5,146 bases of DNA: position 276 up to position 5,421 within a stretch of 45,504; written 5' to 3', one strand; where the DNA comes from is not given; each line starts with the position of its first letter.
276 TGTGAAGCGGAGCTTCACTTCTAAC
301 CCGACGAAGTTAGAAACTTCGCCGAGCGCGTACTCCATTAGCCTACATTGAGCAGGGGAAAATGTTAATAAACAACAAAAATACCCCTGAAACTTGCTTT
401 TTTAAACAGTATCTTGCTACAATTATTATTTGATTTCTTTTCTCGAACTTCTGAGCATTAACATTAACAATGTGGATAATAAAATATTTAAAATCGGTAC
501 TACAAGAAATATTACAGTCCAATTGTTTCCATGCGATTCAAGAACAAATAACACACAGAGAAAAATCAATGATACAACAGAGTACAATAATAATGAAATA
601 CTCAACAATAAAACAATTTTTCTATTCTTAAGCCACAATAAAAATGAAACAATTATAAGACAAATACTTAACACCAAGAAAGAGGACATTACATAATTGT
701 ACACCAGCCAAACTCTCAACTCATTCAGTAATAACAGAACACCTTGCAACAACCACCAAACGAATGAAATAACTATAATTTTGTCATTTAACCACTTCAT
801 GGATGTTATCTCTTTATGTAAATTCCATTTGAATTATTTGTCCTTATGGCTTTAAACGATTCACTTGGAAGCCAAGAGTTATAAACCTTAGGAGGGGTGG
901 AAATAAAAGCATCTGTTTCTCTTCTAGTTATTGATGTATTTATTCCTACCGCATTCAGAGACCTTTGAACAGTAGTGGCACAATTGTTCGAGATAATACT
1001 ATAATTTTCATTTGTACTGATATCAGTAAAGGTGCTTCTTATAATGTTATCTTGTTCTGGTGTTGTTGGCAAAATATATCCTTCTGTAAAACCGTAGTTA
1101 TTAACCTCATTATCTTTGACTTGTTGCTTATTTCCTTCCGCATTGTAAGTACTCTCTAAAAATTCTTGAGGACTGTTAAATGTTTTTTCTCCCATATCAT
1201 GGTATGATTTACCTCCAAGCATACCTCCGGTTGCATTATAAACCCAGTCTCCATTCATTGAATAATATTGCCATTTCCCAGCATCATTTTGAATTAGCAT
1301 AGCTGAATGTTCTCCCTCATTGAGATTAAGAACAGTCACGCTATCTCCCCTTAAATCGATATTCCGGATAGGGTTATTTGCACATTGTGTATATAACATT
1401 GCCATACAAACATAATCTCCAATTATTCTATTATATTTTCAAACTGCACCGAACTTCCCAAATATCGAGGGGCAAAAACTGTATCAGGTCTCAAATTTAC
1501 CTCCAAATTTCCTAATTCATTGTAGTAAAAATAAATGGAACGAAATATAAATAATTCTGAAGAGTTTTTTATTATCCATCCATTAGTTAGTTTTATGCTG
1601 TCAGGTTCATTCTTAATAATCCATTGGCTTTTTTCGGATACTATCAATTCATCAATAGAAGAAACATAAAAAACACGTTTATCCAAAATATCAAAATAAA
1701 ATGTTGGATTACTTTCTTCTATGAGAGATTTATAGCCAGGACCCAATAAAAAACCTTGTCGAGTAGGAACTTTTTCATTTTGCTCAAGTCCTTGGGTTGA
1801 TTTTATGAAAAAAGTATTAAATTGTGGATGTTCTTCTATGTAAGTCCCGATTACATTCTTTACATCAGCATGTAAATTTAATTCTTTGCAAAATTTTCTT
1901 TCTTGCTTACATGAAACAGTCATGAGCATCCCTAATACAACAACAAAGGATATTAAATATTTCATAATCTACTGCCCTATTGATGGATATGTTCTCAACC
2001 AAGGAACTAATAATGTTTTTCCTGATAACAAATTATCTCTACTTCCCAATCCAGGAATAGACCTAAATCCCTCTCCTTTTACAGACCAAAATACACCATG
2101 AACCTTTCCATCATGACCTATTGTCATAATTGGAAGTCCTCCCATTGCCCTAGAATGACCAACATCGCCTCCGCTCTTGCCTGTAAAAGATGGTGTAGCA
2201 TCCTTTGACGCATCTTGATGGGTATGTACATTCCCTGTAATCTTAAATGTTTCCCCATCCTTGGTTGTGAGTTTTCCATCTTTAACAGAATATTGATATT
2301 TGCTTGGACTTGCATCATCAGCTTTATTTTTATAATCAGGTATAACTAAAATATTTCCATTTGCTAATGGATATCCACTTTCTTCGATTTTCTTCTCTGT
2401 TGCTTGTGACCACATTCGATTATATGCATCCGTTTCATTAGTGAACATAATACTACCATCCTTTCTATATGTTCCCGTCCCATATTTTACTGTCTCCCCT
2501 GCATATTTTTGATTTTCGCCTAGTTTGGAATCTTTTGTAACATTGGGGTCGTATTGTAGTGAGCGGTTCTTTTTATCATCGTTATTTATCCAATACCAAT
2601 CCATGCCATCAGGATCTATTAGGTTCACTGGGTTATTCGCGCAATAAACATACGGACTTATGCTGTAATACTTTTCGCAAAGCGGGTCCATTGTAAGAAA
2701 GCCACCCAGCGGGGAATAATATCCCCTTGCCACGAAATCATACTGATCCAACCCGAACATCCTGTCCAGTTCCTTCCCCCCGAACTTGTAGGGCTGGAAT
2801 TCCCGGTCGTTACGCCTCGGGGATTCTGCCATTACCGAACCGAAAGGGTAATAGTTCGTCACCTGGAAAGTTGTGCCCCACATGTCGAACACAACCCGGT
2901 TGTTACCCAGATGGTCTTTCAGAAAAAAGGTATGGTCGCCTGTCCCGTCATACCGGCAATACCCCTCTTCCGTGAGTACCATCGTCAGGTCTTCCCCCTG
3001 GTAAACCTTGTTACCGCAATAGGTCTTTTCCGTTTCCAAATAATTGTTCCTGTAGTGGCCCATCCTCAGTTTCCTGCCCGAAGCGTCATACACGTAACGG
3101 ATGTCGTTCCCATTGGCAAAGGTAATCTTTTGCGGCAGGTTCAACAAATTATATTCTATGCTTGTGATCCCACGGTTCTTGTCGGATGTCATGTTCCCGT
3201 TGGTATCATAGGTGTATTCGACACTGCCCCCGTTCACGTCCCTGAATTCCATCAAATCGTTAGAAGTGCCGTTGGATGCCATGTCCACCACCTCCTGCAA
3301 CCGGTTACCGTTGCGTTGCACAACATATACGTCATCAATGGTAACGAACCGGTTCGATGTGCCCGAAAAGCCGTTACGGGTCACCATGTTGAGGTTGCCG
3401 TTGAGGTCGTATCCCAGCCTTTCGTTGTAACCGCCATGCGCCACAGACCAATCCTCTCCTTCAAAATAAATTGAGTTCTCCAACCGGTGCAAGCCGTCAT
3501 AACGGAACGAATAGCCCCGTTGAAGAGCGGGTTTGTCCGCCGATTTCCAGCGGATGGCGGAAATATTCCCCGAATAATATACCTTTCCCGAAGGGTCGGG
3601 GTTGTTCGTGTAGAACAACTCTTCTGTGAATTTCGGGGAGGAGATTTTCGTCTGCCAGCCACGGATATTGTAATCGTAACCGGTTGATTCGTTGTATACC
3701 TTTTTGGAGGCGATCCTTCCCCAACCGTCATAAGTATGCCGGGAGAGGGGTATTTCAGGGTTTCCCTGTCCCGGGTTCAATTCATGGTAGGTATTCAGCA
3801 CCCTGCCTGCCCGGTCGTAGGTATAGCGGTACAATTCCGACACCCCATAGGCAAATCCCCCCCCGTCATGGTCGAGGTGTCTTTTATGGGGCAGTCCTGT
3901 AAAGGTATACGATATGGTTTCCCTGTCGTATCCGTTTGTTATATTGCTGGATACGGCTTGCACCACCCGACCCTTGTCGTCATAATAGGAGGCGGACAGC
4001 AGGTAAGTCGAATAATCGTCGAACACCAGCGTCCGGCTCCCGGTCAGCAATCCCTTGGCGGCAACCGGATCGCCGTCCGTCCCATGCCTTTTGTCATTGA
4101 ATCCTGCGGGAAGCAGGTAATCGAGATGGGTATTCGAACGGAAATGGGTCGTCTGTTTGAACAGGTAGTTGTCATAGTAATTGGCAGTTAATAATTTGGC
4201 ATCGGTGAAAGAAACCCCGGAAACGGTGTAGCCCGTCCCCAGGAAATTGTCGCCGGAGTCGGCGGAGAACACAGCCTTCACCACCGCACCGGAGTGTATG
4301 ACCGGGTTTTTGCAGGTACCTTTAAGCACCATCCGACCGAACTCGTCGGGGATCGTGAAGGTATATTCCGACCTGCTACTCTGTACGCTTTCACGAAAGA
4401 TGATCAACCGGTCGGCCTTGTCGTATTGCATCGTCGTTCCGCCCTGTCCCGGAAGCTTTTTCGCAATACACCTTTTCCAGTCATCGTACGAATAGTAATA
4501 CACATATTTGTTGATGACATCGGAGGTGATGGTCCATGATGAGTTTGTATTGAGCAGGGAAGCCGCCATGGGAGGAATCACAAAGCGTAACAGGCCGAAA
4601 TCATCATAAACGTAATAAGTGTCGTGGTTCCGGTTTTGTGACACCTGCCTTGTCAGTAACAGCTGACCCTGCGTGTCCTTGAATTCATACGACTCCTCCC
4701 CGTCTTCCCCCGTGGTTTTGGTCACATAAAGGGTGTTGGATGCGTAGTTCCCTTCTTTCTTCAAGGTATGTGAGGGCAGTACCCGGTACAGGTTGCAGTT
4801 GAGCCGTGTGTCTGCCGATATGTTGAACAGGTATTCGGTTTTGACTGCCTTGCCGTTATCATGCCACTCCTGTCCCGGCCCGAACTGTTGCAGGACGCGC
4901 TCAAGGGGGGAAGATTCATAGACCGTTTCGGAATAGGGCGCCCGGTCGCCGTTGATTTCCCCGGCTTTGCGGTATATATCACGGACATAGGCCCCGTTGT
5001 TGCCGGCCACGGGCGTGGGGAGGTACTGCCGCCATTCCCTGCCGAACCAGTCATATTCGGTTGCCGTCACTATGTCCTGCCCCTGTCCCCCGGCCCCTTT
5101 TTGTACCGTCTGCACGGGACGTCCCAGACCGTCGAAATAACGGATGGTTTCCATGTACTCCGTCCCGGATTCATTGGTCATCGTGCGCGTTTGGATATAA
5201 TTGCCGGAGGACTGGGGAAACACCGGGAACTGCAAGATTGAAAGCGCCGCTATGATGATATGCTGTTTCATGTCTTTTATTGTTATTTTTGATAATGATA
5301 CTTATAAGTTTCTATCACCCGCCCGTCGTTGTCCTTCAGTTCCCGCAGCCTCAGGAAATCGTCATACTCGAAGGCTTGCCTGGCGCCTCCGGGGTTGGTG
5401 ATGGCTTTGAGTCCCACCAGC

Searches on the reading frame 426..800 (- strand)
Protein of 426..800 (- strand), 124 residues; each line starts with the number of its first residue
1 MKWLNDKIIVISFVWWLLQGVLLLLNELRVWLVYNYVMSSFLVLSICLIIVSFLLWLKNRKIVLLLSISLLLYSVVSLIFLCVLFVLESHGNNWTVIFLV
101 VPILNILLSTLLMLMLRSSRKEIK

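Call 7: search_protein_families(library=pfam, proteins=[window:426-800:-])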
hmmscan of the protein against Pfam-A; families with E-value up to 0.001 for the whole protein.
window:426-800:- (124 aa): 0 families

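Call 9: find_encoding_contigs(protein=window:426-800:-, flank=10000, max_places=10)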
Protein window:426-800:- (124 aa): 1 contig read that carries it; 1 place shown.
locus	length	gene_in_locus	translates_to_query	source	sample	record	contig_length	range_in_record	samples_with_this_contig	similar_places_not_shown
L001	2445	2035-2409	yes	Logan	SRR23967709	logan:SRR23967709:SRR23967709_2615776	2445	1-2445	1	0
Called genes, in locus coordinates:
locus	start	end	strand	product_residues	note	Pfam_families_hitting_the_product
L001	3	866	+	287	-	?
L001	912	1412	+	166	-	-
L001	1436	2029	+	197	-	-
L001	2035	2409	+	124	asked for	-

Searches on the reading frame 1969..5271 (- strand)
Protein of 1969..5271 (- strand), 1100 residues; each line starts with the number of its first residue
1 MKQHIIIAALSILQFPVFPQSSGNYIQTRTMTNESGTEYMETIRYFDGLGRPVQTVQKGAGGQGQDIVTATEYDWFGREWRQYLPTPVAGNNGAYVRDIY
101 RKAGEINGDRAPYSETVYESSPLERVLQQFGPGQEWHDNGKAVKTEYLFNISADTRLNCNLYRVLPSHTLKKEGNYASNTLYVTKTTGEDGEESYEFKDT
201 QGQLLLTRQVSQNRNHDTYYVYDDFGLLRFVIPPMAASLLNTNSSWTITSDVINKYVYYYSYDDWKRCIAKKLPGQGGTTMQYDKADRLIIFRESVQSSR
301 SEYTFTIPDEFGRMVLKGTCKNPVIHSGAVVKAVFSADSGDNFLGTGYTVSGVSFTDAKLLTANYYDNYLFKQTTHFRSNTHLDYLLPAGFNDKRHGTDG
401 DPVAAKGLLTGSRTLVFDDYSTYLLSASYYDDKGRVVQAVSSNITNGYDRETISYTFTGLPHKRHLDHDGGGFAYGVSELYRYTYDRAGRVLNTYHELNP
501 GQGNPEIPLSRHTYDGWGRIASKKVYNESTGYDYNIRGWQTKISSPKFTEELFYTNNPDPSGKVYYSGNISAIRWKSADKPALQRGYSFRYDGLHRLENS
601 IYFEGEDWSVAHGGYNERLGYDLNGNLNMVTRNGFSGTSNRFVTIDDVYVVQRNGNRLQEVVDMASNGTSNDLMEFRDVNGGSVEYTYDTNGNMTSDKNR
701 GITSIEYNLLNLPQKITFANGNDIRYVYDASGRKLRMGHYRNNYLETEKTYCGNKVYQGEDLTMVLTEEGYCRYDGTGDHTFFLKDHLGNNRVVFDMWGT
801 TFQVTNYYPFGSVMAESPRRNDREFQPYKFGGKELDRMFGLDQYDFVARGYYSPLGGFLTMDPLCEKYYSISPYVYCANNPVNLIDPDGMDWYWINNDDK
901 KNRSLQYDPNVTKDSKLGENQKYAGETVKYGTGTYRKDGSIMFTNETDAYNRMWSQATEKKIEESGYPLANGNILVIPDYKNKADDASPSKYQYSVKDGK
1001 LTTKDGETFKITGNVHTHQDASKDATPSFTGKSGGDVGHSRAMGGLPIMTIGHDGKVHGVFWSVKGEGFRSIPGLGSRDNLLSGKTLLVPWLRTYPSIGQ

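Call 7: search_protein_families(library=pfam, proteins=[window:1969-5271:-])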
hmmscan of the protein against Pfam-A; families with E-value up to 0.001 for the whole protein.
window:1969-5271:- (1100 aa): 2 families
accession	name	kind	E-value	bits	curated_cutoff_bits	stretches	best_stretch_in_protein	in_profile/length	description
PF20041.5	DUF6443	-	3.8e-39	134.5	27.8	1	28-148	11-136/137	Domain of unknown function (DUF6443)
PF05593.20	RHS_repeat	-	6.3e-15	55.6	22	0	672-696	6-30/38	RHS Repeat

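Call 59: find_homologous_proteins(query=window:1969-5271:-, max_evalue=1e-50)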
Query window:1969-5271:- (1100 aa): 2422 proteins with E <= 1e-50 among 8000 candidates; the best 120 are listed.
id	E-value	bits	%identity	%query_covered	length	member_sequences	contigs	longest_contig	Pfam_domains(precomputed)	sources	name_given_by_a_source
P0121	0.0e+0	2585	100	100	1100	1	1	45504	PF20041.6,PF05593.20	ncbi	-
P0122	3.5e-261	888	48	82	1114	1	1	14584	PF20041.6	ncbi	-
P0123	5.8e-205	702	41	98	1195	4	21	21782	PF20041.6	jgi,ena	-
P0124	9.5e-202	691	42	84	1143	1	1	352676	PF20041.6,PF05593.20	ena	-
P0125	3.1e-199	683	40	93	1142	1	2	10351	PF20041.6,PF25023.2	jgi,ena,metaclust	metaclust:\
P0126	6.1e-198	678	41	83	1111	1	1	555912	PF20041.6,PF05593.20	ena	-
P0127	3.5e-197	676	43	84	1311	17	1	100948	PF20041.6,PF05593.20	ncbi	-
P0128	9.9e-195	668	40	82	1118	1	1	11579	PF20041.6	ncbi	-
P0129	1.1e-194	668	43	81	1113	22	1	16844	PF15659.13,PF20041.6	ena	-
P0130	3.0e-194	666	42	81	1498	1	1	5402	PF20041.6,PF23759.2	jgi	jgi:RHS repeat-associated protein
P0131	6.2e-194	665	42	80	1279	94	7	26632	PF20041.6,PF05593.20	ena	-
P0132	7.9e-191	655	41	84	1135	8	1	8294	PF20041.6,PF05593.20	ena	-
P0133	6.8e-190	652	43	82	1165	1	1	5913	PF20041.6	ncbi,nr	ncbi:cell well associated RhsD protein [Bacteroidia bacterium]|nr:cell well associated RhsD protein 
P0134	2.0e-188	647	42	77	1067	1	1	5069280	PF20041.6,PF05593.20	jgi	jgi:RHS repeat-associated core domain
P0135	9.3e-188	645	42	81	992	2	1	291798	PF20041.6,PF05593.20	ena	-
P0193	1.6e-176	608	39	81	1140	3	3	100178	PF20041.6,PF05593.20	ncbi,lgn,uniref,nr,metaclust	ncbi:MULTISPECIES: DUF6443 domain-containing protein [Dysgonomonas]|uniref:PI-PLC Y-box domain-conta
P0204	1.1e-175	605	39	83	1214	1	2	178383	PF20041.6,PF05593.20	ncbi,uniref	ncbi:DUF6443 domain-containing protein [Dysgonomonas mossii]|uniref:DUF6443 domain-containing protei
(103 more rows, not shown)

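Call 60: find_encoding_contigs(protein=P0204, flank=10000, max_places=2)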
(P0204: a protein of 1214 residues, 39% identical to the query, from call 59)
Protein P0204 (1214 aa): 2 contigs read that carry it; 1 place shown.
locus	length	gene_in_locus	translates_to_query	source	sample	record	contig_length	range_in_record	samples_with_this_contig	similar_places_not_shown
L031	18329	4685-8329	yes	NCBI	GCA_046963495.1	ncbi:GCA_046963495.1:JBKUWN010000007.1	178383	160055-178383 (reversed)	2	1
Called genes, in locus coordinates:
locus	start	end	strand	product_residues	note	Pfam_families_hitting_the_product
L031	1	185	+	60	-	?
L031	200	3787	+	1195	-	PF19404:DUF5977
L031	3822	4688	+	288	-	-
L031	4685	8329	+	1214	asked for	PF20041:DUF6443, PF05593:RHS_repeat (faint)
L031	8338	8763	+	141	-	-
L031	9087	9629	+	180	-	-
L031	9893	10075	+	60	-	-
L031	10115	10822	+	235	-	-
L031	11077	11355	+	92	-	-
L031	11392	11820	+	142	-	-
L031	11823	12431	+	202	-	-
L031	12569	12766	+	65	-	-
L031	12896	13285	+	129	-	-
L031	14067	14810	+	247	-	PF02405:MlaE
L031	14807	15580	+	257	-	PF00005:ABC_tran, PF13304:AAA_21 (faint)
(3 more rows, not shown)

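Call 61: find_encoding_contigs(protein=P0193, flank=10000, max_places=3)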
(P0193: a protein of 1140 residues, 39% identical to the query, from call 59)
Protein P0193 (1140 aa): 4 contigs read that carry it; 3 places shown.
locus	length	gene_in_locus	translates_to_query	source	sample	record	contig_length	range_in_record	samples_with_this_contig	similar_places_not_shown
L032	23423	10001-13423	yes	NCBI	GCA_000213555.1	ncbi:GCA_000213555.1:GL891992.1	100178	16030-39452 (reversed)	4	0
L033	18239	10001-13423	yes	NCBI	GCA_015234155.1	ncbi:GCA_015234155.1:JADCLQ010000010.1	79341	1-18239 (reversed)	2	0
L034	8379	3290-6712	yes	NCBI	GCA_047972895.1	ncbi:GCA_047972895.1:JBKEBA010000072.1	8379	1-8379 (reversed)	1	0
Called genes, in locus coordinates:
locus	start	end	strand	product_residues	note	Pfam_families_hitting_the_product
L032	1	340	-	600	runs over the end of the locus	PF02837:Glyco_hydro_2_N, PF22666:Glyco_hydro_2_N2, PF00703:Glyco_hydro_2, PF02836:Glyco_hydro_2_C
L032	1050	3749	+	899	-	PF00690:Cation_ATPase_N, PF00122:E1-E2_ATPase, PF00702:Hydrolase, PF13246:Cation_ATPase, PF08282:Hydrolase_3 (faint), PF00689:Cation_ATPase_C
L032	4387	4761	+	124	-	PF16319:Ig_BT4661_1st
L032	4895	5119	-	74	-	-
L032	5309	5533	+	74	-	-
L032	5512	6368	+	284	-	PF18962:Por_Secre_tail (weak)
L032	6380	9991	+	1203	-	-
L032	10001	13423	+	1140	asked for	PF05593:RHS_repeat (faint), PF20041:DUF6443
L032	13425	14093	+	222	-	-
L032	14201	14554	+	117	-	PF07377:DUF1493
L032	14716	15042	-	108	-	-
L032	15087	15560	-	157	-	PF00271:Helicase_C, PF12843:QSregVF_b (weak)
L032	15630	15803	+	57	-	-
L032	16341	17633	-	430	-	PF00579:tRNA-synt_1b, PF22421:SYY_C-terminal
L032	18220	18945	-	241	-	PF02796:HTH_7 (weak)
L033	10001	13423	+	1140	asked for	PF05593:RHS_repeat (faint), PF20041:DUF6443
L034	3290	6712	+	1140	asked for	PF05593:RHS_repeat (faint), PF20041:DUF6443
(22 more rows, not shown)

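Call 73: find_encoding_contigs(protein=P0121, flank=1000, max_places=3)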
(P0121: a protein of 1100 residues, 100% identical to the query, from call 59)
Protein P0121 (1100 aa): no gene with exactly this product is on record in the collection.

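Call 74: find_encoding_contigs(protein=P0123, flank=8000, max_places=10)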
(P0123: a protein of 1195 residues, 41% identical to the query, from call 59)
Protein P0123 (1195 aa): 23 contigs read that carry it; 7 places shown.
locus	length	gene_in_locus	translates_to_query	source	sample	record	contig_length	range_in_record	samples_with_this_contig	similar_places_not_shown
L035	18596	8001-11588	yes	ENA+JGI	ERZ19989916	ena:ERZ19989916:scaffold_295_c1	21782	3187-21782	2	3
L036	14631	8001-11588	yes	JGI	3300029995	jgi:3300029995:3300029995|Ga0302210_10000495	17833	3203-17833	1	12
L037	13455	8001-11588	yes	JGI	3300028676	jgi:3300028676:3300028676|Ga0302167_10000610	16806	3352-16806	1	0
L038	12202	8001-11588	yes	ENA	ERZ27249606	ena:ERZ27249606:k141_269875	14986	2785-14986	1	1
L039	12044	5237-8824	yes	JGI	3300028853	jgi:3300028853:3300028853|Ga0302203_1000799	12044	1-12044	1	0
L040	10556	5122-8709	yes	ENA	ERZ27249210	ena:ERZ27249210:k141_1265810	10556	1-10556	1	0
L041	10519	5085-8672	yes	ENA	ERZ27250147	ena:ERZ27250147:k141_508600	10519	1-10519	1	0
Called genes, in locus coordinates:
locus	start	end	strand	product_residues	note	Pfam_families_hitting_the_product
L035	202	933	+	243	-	PF14848:HU-DNA_bdg, PF14734:DUF4469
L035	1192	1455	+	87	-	-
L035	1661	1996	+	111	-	-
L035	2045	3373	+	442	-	-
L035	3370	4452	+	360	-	-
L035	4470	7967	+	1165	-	-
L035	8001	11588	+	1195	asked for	PF20041:DUF6443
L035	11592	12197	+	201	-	-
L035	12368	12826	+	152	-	PF03811:Zn_ribbon_InsA (weak), PF12759:HTH_Tnp_IS1 (weak)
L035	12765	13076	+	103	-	PF03400:DDE_Tnp_IS1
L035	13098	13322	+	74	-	-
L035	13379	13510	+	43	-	-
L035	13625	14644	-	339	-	PF02912:Phe_tRNA-synt_N, PF01409:tRNA-synt_2d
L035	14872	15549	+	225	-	PF09365:DUF2461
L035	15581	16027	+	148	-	PF04074:DUF386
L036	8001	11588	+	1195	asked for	PF20041:DUF6443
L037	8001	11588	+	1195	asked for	PF20041:DUF6443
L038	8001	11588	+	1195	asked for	PF20041:DUF6443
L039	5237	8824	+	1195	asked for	PF20041:DUF6443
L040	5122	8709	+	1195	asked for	PF20041:DUF6443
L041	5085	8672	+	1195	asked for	PF20041:DUF6443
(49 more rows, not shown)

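Call 75: find_encoding_contigs(protein=P0122, flank=10000, max_places=3)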
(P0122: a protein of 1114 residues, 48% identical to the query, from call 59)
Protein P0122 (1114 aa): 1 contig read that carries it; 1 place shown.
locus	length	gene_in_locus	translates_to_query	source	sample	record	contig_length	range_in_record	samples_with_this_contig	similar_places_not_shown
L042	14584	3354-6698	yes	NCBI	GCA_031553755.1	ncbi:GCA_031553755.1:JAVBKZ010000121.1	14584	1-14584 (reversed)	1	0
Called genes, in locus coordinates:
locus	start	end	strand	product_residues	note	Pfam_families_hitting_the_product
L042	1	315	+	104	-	?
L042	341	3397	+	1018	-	-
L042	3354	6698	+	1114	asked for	PF20041:DUF6443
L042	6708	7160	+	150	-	PF08238:Sel1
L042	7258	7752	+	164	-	-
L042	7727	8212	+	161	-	-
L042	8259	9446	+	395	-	-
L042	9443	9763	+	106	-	-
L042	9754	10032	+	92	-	-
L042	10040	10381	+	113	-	-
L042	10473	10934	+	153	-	-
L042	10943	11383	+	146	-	-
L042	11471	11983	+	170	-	-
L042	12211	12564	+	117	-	-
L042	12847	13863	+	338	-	PF01548:DEDD_Tnp_IS110, PF02371:Transposase_20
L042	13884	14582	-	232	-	?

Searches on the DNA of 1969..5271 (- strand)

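Call 94: search_rna_families(source=L042, start=12300, end=14584, threshold=evalue, max_evalue=1)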
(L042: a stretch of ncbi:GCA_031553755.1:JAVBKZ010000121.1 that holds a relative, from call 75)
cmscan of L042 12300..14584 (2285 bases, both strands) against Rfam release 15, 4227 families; matches with E-value up to 1: 0.
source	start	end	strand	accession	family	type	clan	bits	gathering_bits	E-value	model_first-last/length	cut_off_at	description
